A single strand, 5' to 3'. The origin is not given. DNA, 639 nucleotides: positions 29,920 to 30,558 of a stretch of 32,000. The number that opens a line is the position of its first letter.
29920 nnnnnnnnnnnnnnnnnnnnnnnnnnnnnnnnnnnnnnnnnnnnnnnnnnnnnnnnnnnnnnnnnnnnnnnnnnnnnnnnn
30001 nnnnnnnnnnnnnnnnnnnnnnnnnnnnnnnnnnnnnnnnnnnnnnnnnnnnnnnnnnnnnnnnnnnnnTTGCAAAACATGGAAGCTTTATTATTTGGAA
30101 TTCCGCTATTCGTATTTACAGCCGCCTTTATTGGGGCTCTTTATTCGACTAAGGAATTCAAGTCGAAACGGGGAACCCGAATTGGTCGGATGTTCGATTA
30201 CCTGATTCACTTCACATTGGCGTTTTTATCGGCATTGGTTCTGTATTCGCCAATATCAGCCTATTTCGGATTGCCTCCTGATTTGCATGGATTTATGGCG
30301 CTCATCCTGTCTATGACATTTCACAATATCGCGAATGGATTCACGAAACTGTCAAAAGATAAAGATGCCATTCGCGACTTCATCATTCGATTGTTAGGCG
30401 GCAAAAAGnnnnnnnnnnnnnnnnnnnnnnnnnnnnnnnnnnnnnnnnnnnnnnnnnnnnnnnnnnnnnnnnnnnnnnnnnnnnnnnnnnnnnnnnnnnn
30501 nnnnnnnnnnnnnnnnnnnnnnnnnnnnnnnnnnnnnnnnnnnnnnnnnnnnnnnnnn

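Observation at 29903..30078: Sharp composition break that decapitates a pirin gene: one end of a foreign low-GC element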

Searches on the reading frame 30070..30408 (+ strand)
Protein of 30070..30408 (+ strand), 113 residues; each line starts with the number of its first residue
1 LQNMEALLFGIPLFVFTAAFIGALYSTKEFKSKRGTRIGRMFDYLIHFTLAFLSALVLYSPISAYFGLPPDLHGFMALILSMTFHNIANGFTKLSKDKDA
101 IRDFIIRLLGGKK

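Call 9: search_protein_families(library=pfam, proteins=[window:30070-30408:+], max_evalue=0.01)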
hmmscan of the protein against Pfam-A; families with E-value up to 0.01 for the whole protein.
window:30070-30408:+ (113 aa): 0 families

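Call 11: find_encoding_contigs(protein=window:30070-30408:+, flank=10000, max_places=10)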
Protein window:30070-30408:+ (113 aa): no gene with exactly this product is on record in the collection.

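Call 12: find_encoding_contigs(protein=window:30079-30408:+, flank=10000, max_places=10)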
Protein window:30079-30408:+ (110 aa): 23 contigs read that carry it; 1 place shown.
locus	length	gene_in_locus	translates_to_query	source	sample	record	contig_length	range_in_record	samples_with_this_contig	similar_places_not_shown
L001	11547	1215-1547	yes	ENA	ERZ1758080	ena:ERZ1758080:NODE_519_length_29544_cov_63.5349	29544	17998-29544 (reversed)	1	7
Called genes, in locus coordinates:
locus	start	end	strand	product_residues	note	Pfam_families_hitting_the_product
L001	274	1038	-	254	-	PF02678:Pirin, PF05726:Pirin_C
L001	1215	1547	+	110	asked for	-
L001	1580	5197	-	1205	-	PF09327:Phage_Tail_Tip (faint), PF13550:Phage-tail_3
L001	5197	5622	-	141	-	PF22262:DUF6950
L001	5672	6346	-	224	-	-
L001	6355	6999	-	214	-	-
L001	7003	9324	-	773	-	-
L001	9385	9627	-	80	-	-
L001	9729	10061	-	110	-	-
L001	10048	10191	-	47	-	-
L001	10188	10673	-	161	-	PF13392:HNH_3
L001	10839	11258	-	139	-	PF16460:Phage_TTP_11 (weak), PF16461:Phage_TTP_12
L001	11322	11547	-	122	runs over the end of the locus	-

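Call 20: find_related_loci(query=L001:7003-9324:-, collection=viral_contigs, flank=10000)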
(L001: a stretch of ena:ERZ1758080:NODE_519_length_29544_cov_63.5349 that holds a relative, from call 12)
Query L001:7003-9324:- (773 aa) in viral_contigs; peptide patterns used: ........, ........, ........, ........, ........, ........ (x = any residue, [..] = any of these).
2 stretches matched a pattern, but none encodes a relative of the query by tblastn (E <= 1e-3).

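Call 26: find_homologous_proteins(query=L001:10842-11258:-, max_evalue=0.001)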
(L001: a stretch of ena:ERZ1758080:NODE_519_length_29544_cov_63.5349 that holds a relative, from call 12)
Query L001:10842-11258:- (139 aa): 13 proteins with E <= 0.001 among 22 candidates.
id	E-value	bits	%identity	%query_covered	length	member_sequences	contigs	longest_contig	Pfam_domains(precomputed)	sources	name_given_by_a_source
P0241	3.3e-85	301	100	100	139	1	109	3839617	PF16460.12,PF16461.12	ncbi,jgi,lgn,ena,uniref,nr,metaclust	ncbi:hypothetical protein GQF56_07260 [Rhodobacter sphaeroides]|jgi:Phage major tail protein 2.|unir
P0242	2.5e-45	172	72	86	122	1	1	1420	-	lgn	-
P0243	6.8e-41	157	58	95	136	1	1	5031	PF16461.12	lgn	-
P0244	2.0e-33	133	49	96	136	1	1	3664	PF16460.12,PF16461.12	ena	-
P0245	2.3e-33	133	50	96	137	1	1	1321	PF16460.12,PF16461.12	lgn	-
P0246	6.3e-33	131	52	95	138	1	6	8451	PF16460.12,PF16461.12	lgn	-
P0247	3.2e-32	129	50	96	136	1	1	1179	PF16460.12,PF16461.12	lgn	-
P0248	1.7e-31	127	47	98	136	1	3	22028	PF16460.12,PF16461.12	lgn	-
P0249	5.6e-31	125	47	96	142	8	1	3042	PF16460.12,PF16461.12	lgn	-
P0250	1.6e-30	124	49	96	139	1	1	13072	PF16460.12,PF16461.12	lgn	-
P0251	8.3e-30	121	43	96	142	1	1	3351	PF16461.12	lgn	-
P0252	3.7e-27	113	44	96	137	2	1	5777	PF16460.12,PF16461.12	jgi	jgi:hypothetical protein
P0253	3.3e-25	107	42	91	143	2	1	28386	PF16460.12,PF16461.12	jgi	jgi:hypothetical protein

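Call 27: find_encoding_contigs(protein=P0241, flank=10000, max_places=4)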
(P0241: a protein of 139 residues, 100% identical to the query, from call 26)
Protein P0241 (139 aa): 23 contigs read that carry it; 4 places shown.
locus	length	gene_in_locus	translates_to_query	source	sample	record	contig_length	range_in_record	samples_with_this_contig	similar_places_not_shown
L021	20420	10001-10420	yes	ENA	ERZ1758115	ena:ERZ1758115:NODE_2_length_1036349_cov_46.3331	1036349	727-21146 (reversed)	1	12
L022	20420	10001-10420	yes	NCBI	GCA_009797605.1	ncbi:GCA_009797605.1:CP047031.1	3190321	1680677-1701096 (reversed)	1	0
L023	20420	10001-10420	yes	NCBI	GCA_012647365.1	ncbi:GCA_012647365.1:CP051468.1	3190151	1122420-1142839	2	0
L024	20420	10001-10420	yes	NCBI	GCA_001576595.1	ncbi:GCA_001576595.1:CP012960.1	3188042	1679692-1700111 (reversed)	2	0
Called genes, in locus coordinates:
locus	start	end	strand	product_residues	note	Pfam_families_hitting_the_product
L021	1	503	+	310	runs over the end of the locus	PF11185:DUF2971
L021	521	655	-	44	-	-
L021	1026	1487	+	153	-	-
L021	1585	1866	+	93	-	PF13817:DDE_Tnp_IS66_C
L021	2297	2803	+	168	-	PF13392:HNH_3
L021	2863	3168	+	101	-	-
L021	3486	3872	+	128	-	-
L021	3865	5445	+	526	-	PF03354:TerL_ATPase, PF20441:TerL_nuclease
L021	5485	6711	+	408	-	PF04860:Phage_portal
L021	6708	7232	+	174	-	PF04586:Peptidase_S78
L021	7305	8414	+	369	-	PF05065:Phage_capsid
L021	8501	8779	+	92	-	PF05135:Phage_connect_1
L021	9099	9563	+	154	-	PF04883:HK97-gp10_like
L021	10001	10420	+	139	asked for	PF16460:Phage_TTP_11 (weak), PF16461:Phage_TTP_12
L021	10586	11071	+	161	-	PF13392:HNH_3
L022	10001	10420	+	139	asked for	PF16460:Phage_TTP_11 (weak), PF16461:Phage_TTP_12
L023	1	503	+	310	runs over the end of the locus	PF11185:DUF2971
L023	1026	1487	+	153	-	-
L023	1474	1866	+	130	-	PF13817:DDE_Tnp_IS66_C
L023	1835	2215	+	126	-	PF01844:HNH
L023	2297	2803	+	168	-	PF13392:HNH_3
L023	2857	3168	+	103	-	-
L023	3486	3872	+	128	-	-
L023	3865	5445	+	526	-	PF03354:TerL_ATPase, PF20441:TerL_nuclease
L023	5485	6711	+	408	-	PF04860:Phage_portal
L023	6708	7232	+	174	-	PF04586:Peptidase_S78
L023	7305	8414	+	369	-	PF05065:Phage_capsid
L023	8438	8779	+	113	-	PF05135:Phage_connect_1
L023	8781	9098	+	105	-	PF05521:Phage_HCP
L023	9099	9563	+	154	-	PF04883:HK97-gp10_like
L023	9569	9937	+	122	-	-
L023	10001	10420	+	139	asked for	PF16460:Phage_TTP_11 (weak), PF16461:Phage_TTP_12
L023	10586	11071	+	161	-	PF13392:HNH_3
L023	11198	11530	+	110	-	-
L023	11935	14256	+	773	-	-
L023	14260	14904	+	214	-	-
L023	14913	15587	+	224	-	-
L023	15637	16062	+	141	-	PF22262:DUF6950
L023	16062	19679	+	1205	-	PF09327:Phage_Tail_Tip (faint), PF13550:Phage-tail_3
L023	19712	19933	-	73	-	-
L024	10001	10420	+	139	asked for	PF16460:Phage_TTP_11 (weak), PF16461:Phage_TTP_12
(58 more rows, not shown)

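Call 34: search_protein_families(library=pfam, proteins=[L023:3486-3869:+, L023:11198-11527:+, L023:14260-14901:+], max_evalue=0.01)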
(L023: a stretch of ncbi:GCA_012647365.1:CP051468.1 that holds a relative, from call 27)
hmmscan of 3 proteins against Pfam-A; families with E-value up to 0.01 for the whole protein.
L023:3486-3869:+ (128 aa): 0 families

L023:11198-11527:+ (110 aa): 1 family
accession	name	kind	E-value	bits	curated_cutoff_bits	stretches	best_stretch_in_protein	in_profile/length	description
PF11836.14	Phage_TAC_11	-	0.00027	21.4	27.8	1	15-76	13-73/96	Phage tail tube protein, GTA-gp10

L023:14260-14901:+ (214 aa): 0 families

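Call 44: search_dna_similar(query=L023:3865-5442:+, collection=phages, mode=protein, max_rows=15)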
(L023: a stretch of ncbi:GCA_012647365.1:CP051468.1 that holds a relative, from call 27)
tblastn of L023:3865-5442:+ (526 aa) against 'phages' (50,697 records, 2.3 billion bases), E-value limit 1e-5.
Records with a match: 1627; places in all: 1627; records where one place covers at least 80% of the query: 965.
Best place of each record, by identity: <60% 1627.
By first word of the organism name: Staphylococcus 209; Streptococcus 175; Mycobacterium 156; Enterococcus 139; Vibrio 129; Paenibacillus 110; Bacillus 65; Ralstonia 62; Escherichia 51; Klebsiella 46; and 87 more.
By host as written in the record: - 175; Mycobacterium smegmatis mc2 155 108; Staphylococcus aureus 59; Ralstonia solanacearum 49; Paenibacillus larvae 42; Enterococcus faecalis 42; Gordonia terrae 3612 41; Escherichia coli 40; and 557 more.
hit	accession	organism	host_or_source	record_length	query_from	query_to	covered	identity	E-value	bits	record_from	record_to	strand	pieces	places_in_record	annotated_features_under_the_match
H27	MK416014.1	Klebsiella phage ST16-OXA48phi5.3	Klebsiella pneumoniae ST16-OXA48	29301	19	508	93%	53.3%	8e-162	514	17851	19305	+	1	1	terminase large subunit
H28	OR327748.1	Klebsiella phage KpF5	Klebsiella pneumoniae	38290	19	508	93%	53.3%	8e-162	514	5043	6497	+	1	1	terminase large subunit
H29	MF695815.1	Klebsiella phage KPP5665-2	Klebsiella pneumoniae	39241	19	508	93%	53.3%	8e-162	514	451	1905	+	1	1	terminase large subunit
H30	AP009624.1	Pseudomonas phage PAJU2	Pseudomonas aeruginosa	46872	19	521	96%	51.6%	2e-148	476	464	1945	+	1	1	putative terminase | hypothetical protein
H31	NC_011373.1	Pseudomonas phage PAJU2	Pseudomonas aeruginosa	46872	19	521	96%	51.6%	2e-148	476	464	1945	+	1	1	terminase large subunit | terminase small subunit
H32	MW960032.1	Rhizobium phage RHph_X2_25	Sinorhizobium americanum X2_25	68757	19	499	91%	44.2%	6e-116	382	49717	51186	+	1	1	terminase large subunit protein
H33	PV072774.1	Burkholderia phage vB_SBP33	Burkholderia sp.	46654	23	518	94%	42.5%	3e-118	389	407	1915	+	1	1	terminase large subunit | prohead protease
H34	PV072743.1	Burkholderia phage vB_SBP39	Burkholderia sp.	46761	23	518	94%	42.5%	3e-118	389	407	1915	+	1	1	terminase large subunit | prohead protease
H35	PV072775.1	Burkholderia phage vB_FUB47a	Burkholderia sp.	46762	23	518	94%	42.5%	3e-118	389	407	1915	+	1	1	terminase large subunit | prohead protease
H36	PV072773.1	Burkholderia phage vB_FUBS1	Burkholderia sp.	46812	23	518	94%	42.5%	3e-118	389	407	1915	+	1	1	terminase large subunit | prohead protease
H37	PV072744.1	Burkholderia phage vB_FKKS2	Burkholderia sp.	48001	23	518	94%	42.5%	3e-118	389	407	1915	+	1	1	terminase large subunit | prohead protease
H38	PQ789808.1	Burkholderia phage vB_SBP9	Burkholderia sp.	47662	23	518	94%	42.5%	5e-118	389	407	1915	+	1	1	terminase large subunit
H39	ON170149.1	Ralstonia phage YO088_5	Ralstonia solanacearum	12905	13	518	96%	41.2%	1e-116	384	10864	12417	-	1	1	record has no annotation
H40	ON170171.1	Ralstonia phage YO098_5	Ralstonia solanacearum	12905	13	518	96%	41.2%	1e-116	384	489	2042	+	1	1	record has no annotation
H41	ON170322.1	Ralstonia phage YO189_4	Ralstonia solanacearum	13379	13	518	96%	41.2%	1e-116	384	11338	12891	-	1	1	record has no annotation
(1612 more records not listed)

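Call 45: search_dna_similar(query=L023:7305-8411:+, collection=phages, mode=protein, max_rows=15)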
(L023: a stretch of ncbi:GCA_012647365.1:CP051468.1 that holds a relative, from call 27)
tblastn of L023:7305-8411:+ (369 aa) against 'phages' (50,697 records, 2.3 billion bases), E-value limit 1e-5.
Records with a match: 15; places in all: 15; records where one place covers at least 80% of the query: 2.
Best place of each record, by identity: <60% 15.
By first word of the organism name: Azospirillum 2; Geobacillus 2; Streptomyces 2; Pasteurella 1; Pseudomonas 1; Monoglobales 1; Escherichia 1; Salmonella 1; Klebsiella 1; phage 1; and 2 more.
By host as written in the record: - 3; Azospirillum brasilense Cd 2; Geobacillus kaustophilus ATCC 8005 2; Pasteurella multocida Pm1621 1; Pseudomonas sivasensis W-6 1; Streptomyces xanthochromogenes NRRL B-5410 1; Monoglobales 1; Streptomyces mirabilis NRRL B-2400 1; and 3 more.
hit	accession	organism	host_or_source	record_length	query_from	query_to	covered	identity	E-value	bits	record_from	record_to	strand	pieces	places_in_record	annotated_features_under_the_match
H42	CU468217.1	Azospirillum phage Cd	Azospirillum brasilense Cd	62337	98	368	73%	27.9%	2e-10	69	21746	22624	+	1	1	33: Phage major capsid protein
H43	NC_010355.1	Azospirillum phage Cd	Azospirillum brasilense Cd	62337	98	368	73%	27.9%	2e-10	69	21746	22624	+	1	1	33: major head protein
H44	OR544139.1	Pasteurella phage Pmp8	Pasteurella multocida Pm1621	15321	60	362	82%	24.5%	5e-6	55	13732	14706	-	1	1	major head protein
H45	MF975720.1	Pseudomonas phage VW-6S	Pseudomonas sivasensis W-6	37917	67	369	82%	23.9%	3e-9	64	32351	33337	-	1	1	major capsid protein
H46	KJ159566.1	Geobacillus phage GBK2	Geobacillus kaustophilus ATCC 8005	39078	57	337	76%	25.6%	1e-8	63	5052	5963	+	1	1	minor capsid protein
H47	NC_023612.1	Geobacillus phage GBK2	Geobacillus kaustophilus ATCC 8005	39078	57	337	76%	25.6%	1e-8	63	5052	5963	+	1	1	major head protein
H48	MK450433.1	Streptomyces phage Sebastisaurus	Streptomyces xanthochromogenes NRRL ...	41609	63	321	70%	25.7%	1e-5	54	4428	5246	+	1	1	5: major capsid protein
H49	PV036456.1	Monoglobales phage CHVD 5762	Monoglobales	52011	72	310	65%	27.1%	1e-7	60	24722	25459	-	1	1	major head protein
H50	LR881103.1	Escherichia phage vB_KppS-Ant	induced prophage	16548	113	369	70%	24.2%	8e-11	69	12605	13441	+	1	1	Major capsid protein precursor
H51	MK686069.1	Streptomyces phage Heather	Streptomyces mirabilis NRRL B-2400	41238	98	330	63%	25.5%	1e-6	57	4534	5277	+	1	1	5: major capsid protein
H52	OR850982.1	Salmonella phage S.Kent 1-2-1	Salmonella enterica subsp. enterica ...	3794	113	362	68%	23.7%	7e-11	69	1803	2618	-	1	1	record has no annotation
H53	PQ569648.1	Klebsiella phage P12620-1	Klebsiella sp.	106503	113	332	60%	25.0%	1e-10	69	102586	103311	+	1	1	hypothetical protein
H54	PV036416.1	phage NatCom_3357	human feces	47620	118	319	55%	25.6%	6e-6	54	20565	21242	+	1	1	hypothetical protein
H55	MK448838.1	Streptococcus phage Javan100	Streptococcus constellatus 925_SCON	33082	113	309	53%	25.6%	8e-7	57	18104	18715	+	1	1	major capsid protein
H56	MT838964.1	Bacteriophage sp.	human fecal samples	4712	182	335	42%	29.6%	2e-6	56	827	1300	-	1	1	record has no annotation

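Call 46: find_encoding_contigs(protein=P0253, flank=10000, max_places=3)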
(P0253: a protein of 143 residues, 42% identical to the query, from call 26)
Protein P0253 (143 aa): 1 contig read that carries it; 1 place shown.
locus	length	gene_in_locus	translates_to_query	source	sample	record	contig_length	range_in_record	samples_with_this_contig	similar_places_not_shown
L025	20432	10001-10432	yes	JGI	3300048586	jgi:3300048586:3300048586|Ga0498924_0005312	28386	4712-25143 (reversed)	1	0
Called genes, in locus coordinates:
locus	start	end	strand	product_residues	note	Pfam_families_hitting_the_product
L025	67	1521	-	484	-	PF13481:AAA_25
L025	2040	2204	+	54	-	-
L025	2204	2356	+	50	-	-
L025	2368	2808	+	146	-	PF01844:HNH, PF14279:HNH_5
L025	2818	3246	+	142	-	-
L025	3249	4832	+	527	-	PF03354:TerL_ATPase, PF20441:TerL_nuclease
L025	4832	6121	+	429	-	PF04860:Phage_portal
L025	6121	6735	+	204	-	PF04586:Peptidase_S78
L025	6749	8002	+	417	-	PF05065:Phage_capsid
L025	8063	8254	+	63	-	-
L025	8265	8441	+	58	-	-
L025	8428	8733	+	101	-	PF05135:Phage_connect_1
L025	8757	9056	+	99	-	PF05521:Phage_HCP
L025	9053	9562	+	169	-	PF04883:HK97-gp10_like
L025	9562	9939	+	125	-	PF11367:Tail_completion_gp17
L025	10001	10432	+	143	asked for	PF16460:Phage_TTP_11, PF16461:Phage_TTP_12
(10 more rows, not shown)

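Call 47: find_encoding_contigs(protein=P0248, flank=10000, max_places=3)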
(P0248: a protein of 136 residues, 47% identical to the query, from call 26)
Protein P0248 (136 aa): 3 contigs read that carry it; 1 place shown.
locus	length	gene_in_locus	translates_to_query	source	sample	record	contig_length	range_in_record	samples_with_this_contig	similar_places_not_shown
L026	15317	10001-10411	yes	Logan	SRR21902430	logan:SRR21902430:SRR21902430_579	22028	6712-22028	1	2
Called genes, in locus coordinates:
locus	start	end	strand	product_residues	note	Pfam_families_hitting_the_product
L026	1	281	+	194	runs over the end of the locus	-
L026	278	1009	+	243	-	-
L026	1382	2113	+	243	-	-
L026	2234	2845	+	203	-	-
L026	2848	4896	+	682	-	PF05876:GpA_ATPase, PF20454:GpA_nuclease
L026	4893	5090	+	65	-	-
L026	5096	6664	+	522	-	PF05136:Phage_portal_2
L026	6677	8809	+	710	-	PF00574:CLP_protease, PF05887:Trypan_PARP (weak), PF10124:Mu-like_gpT (faint), PF25209:Phage_capsid_4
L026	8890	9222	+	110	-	PF09956:Phage_cement_2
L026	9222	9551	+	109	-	PF05354:Phage_attach, PF26090:SH3_HelY (faint)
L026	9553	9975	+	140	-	-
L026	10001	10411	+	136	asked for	PF16461:Phage_TTP_12, PF16460:Phage_TTP_11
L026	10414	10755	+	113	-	-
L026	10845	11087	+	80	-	-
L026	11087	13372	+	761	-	-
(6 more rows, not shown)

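Call 61: search_protein_families(library=phrogs, proteins=[window:30079-30408:+, L023:3486-3869:+, L023:2857-3165:+, L023:9569-9934:+, L023:11198-11527:+, L023:11935-14253:+, L023:14260-14901:+, L023:14913-15584:+, L023:15637-16059:+, L023:16062-19676:+], max_evalue=0.001)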
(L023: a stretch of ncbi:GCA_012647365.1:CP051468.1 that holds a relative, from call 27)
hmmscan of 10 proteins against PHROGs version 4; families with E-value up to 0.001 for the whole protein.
window:30079-30408:+ (110 aa): 0 families

L023:3486-3869:+ (128 aa): 2 families
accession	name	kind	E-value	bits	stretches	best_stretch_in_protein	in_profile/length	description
phrog_12559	-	head and packaging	1.3e-22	81.3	1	6-124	23-138/140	terminase small subunit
phrog_83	-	head and packaging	3.9e-05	24.2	1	5-51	79-126/246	terminase small subunit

L023:2857-3165:+ (103 aa): 0 families

L023:9569-9934:+ (122 aa): 2 families
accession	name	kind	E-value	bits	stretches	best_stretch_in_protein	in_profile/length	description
phrog_347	-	connector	8.9e-07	29.4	1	2-120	4-118/394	tail terminator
phrog_78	-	connector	0.00037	21.9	1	11-74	20-82/122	tail terminator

L023:11198-11527:+ (110 aa): 1 family
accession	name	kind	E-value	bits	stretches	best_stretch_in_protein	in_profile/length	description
phrog_2115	-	tail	3.8e-09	38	1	13-105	15-106/125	tail protein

L023:11935-14253:+ (773 aa): 13 families
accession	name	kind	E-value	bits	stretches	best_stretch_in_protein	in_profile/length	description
phrog_2854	-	tail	1.7e-51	176.9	1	23-372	26-311/855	tail length tape measure protein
phrog_13674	-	tail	1.2e-26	94.6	1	32-234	50-257/764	tail length tape measure protein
phrog_8462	-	tail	6.9e-26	92.1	1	5-729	7-647/672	tail length tape measure protein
phrog_9483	-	tail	7.3e-21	75.3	1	6-307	3-299/657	tail length tape measure protein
phrog_10574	-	tail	8.1e-17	62.2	2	501-773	341-639/640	tail length tape measure protein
phrog_1506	-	tail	1.9e-11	43.8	1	25-638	34-527/1269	tail length tape measure protein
phrog_19914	-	tail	3.7e-10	39.6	1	451-759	629-929/946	tail length tape measure protein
phrog_24709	-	tail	4.5e-10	39.5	1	25-229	27-225/1069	tail length tape measure protein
phrog_8125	-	tail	8.8e-10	39.2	1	23-310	49-331/578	tail length tape measure protein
phrog_1538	-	tail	1.9e-09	37.8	2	597-747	602-789/811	tail length tape measure protein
phrog_3336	-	tail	2.5e-07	30.7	1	267-488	269-508/1051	tail length tape measure protein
phrog_13338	-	unknown function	2.5e-06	27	0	593-641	631-683/903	-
phrog_3654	-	unknown function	3.5e-06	27.3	1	40-163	122-239/577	-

L023:14260-14901:+ (214 aa): 1 family
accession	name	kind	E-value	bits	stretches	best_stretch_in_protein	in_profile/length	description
phrog_1302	-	tail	1.7e-17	64.6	1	12-211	8-200/201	distal tail protein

L023:14913-15584:+ (224 aa): 1 family
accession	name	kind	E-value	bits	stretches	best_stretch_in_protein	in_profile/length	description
phrog_2048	-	tail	7.8e-42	144.7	1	3-196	178-363/390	tail protein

L023:15637-16059:+ (141 aa): 1 family
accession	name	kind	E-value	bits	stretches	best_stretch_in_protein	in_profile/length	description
phrog_2134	-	unknown function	3e-27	96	1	3-137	2-134/135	-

L023:16062-19676:+ (1205 aa): 1 family
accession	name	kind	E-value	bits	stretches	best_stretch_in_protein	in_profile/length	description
phrog_5616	-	tail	5e-159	532.3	1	27-669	11-644/873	tail fiber protein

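Call 68: find_encoding_contigs(protein=P0243, flank=10000, max_places=3)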
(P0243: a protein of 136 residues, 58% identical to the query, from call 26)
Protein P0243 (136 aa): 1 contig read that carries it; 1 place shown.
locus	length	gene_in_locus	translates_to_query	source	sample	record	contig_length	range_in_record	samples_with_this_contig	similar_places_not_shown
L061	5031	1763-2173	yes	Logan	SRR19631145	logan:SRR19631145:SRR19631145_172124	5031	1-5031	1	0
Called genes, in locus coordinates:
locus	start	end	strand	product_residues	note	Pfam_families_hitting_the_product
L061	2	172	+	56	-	?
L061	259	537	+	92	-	PF05135:Phage_connect_1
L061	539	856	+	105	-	PF05521:Phage_HCP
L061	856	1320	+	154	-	PF04883:HK97-gp10_like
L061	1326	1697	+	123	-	-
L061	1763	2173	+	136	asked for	PF16461:Phage_TTP_12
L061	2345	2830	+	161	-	PF13392:HNH_3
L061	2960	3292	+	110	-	-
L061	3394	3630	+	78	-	-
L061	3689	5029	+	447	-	?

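Call 69: find_encoding_contigs(protein=P0242, flank=10000, max_places=3)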
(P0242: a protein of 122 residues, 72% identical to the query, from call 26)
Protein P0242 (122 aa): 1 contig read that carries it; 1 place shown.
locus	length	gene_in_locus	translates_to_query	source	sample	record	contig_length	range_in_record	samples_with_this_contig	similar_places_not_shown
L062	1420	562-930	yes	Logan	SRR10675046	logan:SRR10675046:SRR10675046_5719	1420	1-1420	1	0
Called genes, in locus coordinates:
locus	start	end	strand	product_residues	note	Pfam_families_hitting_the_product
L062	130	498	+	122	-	-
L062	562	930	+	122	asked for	-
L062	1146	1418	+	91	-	?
